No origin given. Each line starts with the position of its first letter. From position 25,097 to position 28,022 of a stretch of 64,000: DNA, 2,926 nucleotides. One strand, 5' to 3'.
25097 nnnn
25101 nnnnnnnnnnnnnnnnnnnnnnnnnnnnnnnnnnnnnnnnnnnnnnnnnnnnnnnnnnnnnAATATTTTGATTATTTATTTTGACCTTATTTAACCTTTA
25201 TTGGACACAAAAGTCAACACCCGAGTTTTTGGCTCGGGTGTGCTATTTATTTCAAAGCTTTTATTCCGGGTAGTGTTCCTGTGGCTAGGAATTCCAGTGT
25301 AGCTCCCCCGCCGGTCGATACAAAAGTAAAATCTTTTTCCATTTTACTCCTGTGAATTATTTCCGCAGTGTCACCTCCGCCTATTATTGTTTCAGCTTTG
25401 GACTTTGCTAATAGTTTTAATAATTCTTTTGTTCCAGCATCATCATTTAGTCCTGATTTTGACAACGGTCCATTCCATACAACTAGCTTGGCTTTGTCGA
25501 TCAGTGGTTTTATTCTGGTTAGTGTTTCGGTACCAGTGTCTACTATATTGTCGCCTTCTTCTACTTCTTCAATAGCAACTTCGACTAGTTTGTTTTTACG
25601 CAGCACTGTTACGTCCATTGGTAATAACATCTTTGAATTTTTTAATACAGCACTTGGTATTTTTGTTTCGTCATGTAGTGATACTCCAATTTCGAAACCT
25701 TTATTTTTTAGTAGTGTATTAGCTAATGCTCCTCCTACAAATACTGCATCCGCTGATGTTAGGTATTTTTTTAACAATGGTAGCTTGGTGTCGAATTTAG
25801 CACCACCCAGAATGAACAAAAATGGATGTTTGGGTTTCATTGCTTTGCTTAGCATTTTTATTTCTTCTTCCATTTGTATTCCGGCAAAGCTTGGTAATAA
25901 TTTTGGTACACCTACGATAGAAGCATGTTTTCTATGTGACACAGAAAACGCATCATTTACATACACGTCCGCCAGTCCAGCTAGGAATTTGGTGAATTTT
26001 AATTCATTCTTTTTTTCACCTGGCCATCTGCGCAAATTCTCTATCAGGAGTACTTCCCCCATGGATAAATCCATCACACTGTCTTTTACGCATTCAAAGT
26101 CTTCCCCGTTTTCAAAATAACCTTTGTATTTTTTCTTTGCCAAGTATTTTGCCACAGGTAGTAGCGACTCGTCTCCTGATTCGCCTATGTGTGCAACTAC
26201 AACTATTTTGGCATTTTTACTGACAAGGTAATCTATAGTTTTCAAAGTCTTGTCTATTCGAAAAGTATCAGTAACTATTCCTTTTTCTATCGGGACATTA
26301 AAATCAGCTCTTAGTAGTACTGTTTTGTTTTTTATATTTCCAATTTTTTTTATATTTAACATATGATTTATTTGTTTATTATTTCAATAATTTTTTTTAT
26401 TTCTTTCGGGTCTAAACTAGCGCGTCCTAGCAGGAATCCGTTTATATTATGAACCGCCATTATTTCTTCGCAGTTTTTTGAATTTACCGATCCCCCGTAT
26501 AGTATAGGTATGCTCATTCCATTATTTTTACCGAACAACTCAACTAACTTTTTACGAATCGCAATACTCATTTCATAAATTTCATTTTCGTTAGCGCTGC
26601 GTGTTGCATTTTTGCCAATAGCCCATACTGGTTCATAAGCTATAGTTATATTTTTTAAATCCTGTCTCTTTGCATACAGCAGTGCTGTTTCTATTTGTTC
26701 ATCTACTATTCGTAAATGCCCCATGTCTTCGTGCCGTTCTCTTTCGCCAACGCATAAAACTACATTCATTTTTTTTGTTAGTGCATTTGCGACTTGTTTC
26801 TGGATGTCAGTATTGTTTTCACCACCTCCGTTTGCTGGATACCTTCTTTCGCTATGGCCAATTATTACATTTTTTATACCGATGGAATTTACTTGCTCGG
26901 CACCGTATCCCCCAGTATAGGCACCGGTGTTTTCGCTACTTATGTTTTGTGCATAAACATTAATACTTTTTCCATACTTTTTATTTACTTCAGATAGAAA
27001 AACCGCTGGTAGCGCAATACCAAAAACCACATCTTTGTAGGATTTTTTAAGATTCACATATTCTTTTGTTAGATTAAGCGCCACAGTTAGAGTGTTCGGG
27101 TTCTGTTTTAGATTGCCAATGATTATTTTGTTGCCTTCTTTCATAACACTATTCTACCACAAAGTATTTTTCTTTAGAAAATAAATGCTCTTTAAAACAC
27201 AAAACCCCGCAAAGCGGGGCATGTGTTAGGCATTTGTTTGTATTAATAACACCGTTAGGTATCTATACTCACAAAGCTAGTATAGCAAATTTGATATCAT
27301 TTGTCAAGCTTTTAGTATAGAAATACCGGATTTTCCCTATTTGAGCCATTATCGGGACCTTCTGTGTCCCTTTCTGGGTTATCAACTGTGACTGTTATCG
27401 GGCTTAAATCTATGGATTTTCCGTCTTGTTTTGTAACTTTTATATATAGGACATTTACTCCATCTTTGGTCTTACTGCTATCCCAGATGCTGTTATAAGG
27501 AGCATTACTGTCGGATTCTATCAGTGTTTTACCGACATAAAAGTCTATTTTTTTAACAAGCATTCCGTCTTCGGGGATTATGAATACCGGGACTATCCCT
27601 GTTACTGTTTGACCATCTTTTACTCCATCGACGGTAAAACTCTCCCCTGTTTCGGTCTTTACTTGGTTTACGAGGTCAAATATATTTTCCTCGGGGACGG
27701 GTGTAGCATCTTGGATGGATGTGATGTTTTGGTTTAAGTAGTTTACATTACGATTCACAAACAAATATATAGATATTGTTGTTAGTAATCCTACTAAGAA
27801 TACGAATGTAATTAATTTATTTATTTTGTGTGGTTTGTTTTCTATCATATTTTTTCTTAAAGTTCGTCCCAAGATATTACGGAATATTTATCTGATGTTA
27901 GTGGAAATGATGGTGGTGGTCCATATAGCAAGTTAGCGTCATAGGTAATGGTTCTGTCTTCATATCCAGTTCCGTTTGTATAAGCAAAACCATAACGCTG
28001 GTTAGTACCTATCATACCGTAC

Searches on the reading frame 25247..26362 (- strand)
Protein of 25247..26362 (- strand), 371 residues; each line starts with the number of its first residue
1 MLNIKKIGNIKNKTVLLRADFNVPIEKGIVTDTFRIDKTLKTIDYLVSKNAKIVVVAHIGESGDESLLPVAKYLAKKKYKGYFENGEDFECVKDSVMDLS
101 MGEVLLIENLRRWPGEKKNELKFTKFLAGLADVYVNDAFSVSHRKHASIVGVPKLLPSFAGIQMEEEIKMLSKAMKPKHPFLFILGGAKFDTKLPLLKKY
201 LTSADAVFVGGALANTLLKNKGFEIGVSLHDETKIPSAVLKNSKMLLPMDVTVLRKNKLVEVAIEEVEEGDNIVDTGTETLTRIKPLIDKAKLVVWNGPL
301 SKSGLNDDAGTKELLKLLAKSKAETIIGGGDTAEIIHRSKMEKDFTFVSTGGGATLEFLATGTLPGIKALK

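Call 40: search_protein_families(library=pfam, proteins=[window:25247-26362:-], max_evalue=0.00001)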
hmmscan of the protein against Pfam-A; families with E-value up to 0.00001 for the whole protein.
window:25247-26362:- (371 aa): 1 family
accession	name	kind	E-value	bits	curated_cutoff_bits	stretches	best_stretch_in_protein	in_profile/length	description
PF00162.24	PGK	-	8.6e-102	341.4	27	1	9-360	5-377/379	Phosphoglycerate kinase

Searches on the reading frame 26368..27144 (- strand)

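Call 40: search_protein_families(library=pfam, proteins=[window:26368-27144:-], max_evalue=0.00001)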
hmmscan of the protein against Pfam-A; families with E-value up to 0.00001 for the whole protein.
window:26368-27144:- (258 aa): 1 family
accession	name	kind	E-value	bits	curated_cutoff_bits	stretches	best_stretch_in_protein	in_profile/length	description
PF00121.24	TIM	-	2.2e-65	221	20.1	1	6-255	1-244/245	Triosephosphate isomerase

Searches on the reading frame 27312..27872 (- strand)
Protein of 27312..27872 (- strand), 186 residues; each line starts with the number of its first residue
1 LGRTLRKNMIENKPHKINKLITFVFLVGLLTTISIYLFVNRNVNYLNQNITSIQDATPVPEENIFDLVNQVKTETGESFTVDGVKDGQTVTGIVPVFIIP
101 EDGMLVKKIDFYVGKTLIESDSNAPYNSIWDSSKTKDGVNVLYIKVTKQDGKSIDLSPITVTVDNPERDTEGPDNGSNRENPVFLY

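Call 40: search_protein_families(library=pfam, proteins=[window:27312-27872:-], max_evalue=0.00001)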
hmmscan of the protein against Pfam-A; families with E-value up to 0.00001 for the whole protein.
window:27312-27872:- (186 aa): 1 family
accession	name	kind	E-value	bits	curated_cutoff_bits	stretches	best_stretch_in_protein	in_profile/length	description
PF17957.7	Big_7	-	2.3e-06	28.6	24.1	1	85-140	9-66/70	Bacterial Ig domain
